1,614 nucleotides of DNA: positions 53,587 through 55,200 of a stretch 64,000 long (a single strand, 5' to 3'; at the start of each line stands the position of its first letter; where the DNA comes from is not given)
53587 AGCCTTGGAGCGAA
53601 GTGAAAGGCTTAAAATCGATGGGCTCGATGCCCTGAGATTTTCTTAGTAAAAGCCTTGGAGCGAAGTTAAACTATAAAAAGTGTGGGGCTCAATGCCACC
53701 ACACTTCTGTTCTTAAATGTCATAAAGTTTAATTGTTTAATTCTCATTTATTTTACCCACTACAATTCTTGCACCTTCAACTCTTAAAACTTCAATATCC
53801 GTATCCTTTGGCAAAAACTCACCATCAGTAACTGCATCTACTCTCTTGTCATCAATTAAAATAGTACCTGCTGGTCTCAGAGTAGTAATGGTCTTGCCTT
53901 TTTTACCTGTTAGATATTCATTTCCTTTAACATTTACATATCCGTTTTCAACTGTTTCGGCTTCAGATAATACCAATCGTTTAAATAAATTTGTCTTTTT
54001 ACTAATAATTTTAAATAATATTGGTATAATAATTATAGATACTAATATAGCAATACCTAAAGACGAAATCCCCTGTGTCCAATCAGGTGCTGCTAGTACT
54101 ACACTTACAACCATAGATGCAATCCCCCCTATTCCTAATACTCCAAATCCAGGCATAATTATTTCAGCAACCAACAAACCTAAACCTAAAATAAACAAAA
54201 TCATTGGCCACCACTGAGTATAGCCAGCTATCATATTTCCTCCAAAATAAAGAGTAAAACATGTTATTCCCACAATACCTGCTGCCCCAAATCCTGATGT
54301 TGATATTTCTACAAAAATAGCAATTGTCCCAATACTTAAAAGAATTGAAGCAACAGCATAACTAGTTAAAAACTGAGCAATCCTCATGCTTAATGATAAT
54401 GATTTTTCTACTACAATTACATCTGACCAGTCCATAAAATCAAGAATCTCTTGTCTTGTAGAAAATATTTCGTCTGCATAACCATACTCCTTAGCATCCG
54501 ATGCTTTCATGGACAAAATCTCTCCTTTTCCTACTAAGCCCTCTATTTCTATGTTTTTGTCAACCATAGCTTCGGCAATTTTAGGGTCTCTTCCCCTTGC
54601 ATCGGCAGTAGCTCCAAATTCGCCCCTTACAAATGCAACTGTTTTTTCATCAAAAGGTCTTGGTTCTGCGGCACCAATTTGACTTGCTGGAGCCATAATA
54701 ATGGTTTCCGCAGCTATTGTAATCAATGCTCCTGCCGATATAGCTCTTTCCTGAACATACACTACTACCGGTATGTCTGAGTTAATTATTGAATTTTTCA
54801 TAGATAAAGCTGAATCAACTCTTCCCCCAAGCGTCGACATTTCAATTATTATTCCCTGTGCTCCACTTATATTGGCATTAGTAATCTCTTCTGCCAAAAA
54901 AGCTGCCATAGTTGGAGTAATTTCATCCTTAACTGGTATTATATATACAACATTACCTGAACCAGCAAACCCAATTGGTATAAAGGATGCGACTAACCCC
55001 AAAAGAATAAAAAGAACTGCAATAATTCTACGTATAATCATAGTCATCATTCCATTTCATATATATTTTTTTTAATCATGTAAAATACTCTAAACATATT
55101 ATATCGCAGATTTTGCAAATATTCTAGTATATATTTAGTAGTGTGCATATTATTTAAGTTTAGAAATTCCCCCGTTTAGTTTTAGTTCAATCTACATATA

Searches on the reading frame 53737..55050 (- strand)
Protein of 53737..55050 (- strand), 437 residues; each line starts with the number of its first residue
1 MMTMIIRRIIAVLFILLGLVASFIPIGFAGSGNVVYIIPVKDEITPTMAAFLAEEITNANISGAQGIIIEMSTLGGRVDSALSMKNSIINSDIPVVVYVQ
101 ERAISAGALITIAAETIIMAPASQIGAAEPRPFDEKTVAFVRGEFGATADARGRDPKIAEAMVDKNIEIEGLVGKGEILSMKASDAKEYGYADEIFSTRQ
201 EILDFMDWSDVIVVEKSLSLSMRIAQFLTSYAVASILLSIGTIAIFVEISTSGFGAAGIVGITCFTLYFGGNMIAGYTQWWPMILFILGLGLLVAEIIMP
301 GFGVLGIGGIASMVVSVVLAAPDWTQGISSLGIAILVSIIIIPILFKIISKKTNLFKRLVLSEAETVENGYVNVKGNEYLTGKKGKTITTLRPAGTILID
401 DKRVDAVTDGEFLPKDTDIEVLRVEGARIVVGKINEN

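Call 24: search_protein_families(library=pfam, proteins=[window:53737-55050:-])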
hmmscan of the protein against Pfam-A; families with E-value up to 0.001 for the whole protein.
window:53737-55050:- (437 aa): 4 families
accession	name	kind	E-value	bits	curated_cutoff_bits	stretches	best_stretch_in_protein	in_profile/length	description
PF25145.1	NfeD1b_N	-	3.1e-43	148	40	1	35-213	2-186/189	NfeD1b, N-terminal domain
PF24961.1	NfeD_membrane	-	5.8e-27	94.5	26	1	233-346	2-118/119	NfeD integral membrane domain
PF01957.25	NfeD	-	6.2e-14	52.4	29.1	1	378-432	2-56/57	NfeD-like C-terminal, partner-binding domain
PF01972.22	SDH_protease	-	0.00071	19.1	31.3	0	71-131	98-158/286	ClpP-like SDH-type serine proteinase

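Call 86: find_homologous_proteins(query=window:53737-55050:-, max_evalue=1e-50)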
Query window:53737-55050:- (437 aa): 2066 proteins with E <= 1e-50 among 8000 candidates; the best 120 are listed.
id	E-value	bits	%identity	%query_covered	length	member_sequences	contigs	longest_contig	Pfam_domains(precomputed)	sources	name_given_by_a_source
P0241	1.7e-268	908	100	99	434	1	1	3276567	PF24961.2,PF01957.26,PF25145.2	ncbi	ncbi:UNVERIFIED_CONTAM: membrane-bound serine protease (ClpP class) [Acetivibrio alkalicellulosi]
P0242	2.4e-183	628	69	98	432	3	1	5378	PF24961.2,PF00574.29,PF01957.26,PF25145.2,PF01972.22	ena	-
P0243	2.3e-182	625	68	98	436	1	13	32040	PF24961.2,PF00574.29,PF01957.26,PF25145.2,PF01972.22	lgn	-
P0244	3.0e-182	624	67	99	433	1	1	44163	PF24961.2,PF01957.26,PF25145.2,PF01972.22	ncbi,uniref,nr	ncbi:nodulation protein NfeD [Herbivorax sp. ANBcel31]|uniref:NfeD family protein n=1 Tax=Herbivorax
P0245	9.5e-178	610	66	99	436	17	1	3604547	PF24961.2,PF00574.29,PF01957.26,PF25145.2,PF01972.22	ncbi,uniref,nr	ncbi:NfeD family protein [Acetivibrio saccincola]|uniref:Uncharacterized protein n=1 Tax=Acetivibrio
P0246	4.4e-177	607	66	99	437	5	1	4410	PF24961.2,PF01957.26,PF25145.2,PF01972.22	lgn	-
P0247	2.5e-176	605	65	98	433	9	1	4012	PF24961.2,PF00574.29,PF01957.26,PF25145.2,PF01972.22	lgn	-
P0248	6.0e-166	571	62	98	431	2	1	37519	PF24961.2,PF00574.29,PF01957.26,PF25145.2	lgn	-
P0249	8.0e-166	570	62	99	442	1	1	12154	PF24961.2,PF00574.29,PF01957.26,PF25145.2,PF01972.22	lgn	-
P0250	3.1e-158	545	60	98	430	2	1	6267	PF24961.2,PF01957.26,PF25145.2,PF01972.22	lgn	-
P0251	1.8e-154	533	59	99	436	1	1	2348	PF24961.2,PF00378.26,PF01957.26,PF25145.2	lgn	-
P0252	1.1e-139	484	57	92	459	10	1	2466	PF24961.2,PF01957.26,PF25145.2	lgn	-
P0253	1.1e-132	461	54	92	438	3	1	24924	PF24961.2,PF01957.26,PF25145.2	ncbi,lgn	-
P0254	3.8e-132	459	53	93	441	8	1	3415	PF24961.2,PF01957.26,PF25145.2,PF01972.22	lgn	-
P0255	3.6e-131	456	53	93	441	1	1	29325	PF24961.2,PF01957.26,PF25145.2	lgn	-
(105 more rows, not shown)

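Call 87: find_encoding_contigs(protein=P0244, flank=10000, max_places=1)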
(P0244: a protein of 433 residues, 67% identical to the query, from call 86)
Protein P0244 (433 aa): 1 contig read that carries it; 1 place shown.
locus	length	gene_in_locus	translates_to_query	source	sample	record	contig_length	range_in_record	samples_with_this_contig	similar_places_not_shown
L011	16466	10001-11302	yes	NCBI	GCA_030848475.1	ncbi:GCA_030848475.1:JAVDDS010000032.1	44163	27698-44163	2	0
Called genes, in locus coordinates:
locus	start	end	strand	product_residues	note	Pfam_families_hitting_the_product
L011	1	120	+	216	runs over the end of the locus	PF00834:Ribul_P_3_epim, PF01729:QRPTase_C (faint)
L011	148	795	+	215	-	PF04263:TPK_catalytic, PF04265:TPK_B1_binding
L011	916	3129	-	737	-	PF00759:Glyco_hydro_9, PF00942:CBM_3, PF00404:Dockerin_1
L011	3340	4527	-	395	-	PF00155:Aminotran_1_2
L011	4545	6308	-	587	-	PF05833:NFACT_N, PF05670:NFACT-R_1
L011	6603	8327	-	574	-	PF00989:PAS (weak), PF13426:PAS_9, PF00512:HisKA, PF02518:HATPase_c, PF14501:HATPase_c_5 (weak)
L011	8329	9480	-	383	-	PF00072:Response_reg, PF07228:SpoIIE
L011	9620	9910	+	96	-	PF04456:DUF503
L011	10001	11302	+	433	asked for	PF25145:NfeD1b_N, PF01972:SDH_protease (weak), PF24961:NfeD_membrane, PF01957:NfeD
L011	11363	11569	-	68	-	-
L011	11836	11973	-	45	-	-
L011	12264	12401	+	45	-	-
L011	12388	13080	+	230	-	PF00072:Response_reg, PF00486:Trans_reg_C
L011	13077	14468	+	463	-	PF00672:HAMP, PF00512:HisKA, PF02518:HATPase_c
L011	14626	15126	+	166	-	-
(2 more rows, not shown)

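Call 88: find_encoding_contigs(protein=P0243, flank=10000, max_places=2)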
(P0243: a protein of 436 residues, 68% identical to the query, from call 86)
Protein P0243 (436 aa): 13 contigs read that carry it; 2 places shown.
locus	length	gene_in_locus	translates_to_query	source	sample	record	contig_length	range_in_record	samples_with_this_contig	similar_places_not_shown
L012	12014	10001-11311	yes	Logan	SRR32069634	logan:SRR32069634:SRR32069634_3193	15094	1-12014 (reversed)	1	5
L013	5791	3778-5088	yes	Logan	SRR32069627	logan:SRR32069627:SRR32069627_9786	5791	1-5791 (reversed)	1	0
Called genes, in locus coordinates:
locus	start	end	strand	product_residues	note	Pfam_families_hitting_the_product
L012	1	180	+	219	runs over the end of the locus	PF00834:Ribul_P_3_epim, PF01729:QRPTase_C (faint)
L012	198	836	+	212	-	PF04263:TPK_catalytic, PF04265:TPK_B1_binding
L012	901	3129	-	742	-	PF00759:Glyco_hydro_9, PF00942:CBM_3, PF00404:Dockerin_1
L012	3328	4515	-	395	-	PF00155:Aminotran_1_2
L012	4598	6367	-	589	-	PF05833:NFACT_N, PF05670:NFACT-R_1, PF18297:NFACT-R_2 (weak)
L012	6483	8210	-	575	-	PF00989:PAS (weak), PF13426:PAS_9, PF00512:HisKA, PF02518:HATPase_c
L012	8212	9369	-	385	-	PF00072:Response_reg, PF07228:SpoIIE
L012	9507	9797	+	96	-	PF04456:DUF503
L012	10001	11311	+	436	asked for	PF00574:CLP_protease (weak), PF01972:SDH_protease (weak), PF25145:NfeD1b_N, PF24961:NfeD_membrane, PF01957:NfeD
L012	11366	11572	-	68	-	-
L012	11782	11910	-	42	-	-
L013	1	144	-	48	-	?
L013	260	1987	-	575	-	PF00989:PAS (weak), PF13426:PAS_9, PF00512:HisKA, PF02518:HATPase_c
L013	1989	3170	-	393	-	PF00072:Response_reg, PF07228:SpoIIE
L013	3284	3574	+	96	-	PF04456:DUF503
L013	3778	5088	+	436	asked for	PF00574:CLP_protease (weak), PF01972:SDH_protease (weak), PF25145:NfeD1b_N, PF24961:NfeD_membrane, PF01957:NfeD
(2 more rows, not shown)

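Call 89: find_encoding_contigs(protein=P0245, flank=10000, max_places=1)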
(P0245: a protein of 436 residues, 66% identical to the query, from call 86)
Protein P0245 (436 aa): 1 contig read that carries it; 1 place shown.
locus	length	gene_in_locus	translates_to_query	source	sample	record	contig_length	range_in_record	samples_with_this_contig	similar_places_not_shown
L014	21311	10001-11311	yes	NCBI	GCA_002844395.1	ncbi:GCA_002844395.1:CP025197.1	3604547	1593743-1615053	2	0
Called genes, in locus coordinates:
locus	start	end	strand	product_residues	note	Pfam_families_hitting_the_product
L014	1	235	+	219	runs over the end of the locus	PF00834:Ribul_P_3_epim, PF01729:QRPTase_C (faint)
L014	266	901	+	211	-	PF04263:TPK_catalytic, PF04265:TPK_B1_binding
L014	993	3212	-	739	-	PF00759:Glyco_hydro_9, PF00942:CBM_3, PF00404:Dockerin_1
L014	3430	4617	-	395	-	PF00155:Aminotran_1_2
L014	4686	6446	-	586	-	PF05833:NFACT_N, PF05670:NFACT-R_1, PF18297:NFACT-R_2 (weak)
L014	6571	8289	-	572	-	PF00989:PAS, PF13426:PAS_9, PF00512:HisKA, PF02518:HATPase_c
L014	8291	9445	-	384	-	PF00072:Response_reg, PF07228:SpoIIE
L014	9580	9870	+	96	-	PF04456:DUF503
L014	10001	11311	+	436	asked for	PF00574:CLP_protease (weak), PF25145:NfeD1b_N, PF01972:SDH_protease (weak), PF24961:NfeD_membrane, PF01957:NfeD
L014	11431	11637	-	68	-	-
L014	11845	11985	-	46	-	-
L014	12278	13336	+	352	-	-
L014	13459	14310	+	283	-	-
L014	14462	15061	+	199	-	PF03193:RsgA_GTPase (faint), PF00350:Dynamin_N (faint), PF01926:MMR_HSR1, PF02421:FeoB_N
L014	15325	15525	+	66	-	PF02597:ThiS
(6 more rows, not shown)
